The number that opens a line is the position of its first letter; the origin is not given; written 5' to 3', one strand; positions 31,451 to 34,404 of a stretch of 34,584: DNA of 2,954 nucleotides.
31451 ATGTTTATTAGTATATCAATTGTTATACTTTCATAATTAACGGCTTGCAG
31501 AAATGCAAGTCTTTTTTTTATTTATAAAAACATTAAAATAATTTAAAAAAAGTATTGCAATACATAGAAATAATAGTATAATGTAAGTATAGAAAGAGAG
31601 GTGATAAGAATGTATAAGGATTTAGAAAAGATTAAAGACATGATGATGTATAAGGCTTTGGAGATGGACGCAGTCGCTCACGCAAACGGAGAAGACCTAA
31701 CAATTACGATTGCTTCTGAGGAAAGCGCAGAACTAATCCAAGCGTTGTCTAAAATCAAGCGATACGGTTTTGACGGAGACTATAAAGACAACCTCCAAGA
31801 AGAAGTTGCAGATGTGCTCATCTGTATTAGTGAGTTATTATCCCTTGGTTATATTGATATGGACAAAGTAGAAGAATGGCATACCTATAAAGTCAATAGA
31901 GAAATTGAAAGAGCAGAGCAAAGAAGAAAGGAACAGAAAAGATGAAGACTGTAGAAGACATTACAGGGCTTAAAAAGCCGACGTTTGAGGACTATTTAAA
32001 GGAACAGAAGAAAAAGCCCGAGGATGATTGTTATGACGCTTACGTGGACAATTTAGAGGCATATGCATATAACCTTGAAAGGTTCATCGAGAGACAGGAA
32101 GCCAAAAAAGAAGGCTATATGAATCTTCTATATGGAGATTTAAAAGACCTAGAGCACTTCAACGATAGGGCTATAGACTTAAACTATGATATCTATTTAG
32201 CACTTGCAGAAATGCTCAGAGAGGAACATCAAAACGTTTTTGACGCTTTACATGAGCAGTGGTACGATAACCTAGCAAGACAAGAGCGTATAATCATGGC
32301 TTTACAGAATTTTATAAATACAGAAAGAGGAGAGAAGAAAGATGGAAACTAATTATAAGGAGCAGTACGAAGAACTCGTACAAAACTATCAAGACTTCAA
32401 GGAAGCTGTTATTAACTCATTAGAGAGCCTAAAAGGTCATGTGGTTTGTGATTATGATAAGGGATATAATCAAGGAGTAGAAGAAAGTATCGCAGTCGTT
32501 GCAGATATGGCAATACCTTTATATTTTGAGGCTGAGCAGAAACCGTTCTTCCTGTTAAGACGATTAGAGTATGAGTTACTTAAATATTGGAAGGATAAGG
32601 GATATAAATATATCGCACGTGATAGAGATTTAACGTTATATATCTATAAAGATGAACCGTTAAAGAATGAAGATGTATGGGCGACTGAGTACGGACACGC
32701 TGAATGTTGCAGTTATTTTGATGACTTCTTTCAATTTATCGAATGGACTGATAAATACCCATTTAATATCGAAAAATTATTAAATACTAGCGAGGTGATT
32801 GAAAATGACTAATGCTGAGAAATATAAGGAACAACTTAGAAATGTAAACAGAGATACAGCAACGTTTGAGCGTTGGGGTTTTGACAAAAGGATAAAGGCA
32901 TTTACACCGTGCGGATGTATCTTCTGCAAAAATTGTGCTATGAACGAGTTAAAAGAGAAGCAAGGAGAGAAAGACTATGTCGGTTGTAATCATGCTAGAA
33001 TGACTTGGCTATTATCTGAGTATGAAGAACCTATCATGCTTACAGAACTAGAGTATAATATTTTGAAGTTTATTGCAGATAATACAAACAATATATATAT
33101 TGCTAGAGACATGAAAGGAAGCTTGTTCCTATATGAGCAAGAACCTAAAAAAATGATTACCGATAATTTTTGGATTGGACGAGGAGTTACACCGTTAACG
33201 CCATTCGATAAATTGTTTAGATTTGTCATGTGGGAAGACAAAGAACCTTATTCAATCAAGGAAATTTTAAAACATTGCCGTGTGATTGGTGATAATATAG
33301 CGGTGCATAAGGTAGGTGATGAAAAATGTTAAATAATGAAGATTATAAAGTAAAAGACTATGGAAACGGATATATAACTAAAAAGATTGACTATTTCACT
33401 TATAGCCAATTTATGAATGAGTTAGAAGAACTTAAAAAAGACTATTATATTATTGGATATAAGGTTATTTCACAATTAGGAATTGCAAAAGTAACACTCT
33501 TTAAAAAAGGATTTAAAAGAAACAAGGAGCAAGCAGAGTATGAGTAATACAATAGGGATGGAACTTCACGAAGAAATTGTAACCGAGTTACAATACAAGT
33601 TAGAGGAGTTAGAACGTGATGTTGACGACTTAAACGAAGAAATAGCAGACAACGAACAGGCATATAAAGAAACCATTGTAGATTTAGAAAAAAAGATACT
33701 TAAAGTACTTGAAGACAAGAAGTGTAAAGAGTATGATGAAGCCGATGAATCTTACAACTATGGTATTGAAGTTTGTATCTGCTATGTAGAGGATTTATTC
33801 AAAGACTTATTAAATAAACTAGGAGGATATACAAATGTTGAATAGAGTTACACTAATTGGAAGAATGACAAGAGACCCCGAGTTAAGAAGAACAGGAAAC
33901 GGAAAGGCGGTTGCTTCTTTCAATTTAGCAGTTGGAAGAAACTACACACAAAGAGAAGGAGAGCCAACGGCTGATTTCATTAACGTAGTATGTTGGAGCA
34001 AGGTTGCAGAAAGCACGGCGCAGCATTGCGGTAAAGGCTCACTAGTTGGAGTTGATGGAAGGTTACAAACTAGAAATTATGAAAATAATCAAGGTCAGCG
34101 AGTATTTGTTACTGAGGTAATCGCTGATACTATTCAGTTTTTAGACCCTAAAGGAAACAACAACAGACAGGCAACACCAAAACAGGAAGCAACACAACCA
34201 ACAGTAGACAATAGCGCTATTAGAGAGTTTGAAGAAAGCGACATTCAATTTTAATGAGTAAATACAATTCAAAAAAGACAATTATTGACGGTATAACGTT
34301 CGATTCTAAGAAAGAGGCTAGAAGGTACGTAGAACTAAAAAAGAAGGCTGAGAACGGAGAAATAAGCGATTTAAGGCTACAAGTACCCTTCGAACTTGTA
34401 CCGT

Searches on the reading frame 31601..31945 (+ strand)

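Call 43: search_protein_families(library=pfam, max_evalue=0.001, proteins=[window:31601-31945:+])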
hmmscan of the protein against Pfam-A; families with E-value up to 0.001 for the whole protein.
window:31601-31945:+ (114 aa): 1 family
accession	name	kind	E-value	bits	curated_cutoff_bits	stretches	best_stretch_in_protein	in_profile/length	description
PF03819.22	MazG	-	1.3e-05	25.8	22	1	34-100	6-68/74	MazG nucleotide pyrophosphohydrolase domain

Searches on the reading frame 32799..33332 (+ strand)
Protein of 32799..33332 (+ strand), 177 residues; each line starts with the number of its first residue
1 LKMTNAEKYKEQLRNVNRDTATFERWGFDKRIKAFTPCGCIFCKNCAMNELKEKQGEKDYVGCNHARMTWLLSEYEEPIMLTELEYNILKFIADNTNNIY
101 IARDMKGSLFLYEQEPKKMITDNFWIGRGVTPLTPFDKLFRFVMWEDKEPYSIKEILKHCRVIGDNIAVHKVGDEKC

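Call 44: search_protein_families(library=pfam, max_evalue=0.001, proteins=[window:32799-33332:+])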
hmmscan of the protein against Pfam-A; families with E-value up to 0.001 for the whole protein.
window:32799-33332:+ (177 aa): 1 family
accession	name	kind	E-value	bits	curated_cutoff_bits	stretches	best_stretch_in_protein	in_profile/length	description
PF13445.12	zf-RING_UBOX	-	0.00061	20.2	25.2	0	36-60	14-35/39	RING-type zinc-finger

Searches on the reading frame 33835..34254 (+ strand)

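Call 44: search_protein_families(library=pfam, max_evalue=0.001, proteins=[window:33835-34254:+])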
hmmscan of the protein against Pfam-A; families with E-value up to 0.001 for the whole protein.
window:33835-34254:+ (139 aa): 2 families
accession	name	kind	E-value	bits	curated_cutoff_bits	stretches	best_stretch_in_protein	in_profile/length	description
PF00436.31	SSB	-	2.6e-33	114.6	26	1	2-103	1-104/104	Single-strand binding protein family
PF01336.31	tRNA_anti-codon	-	0.00033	21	27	0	48-96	28-68/75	OB-fold nucleic acid binding domain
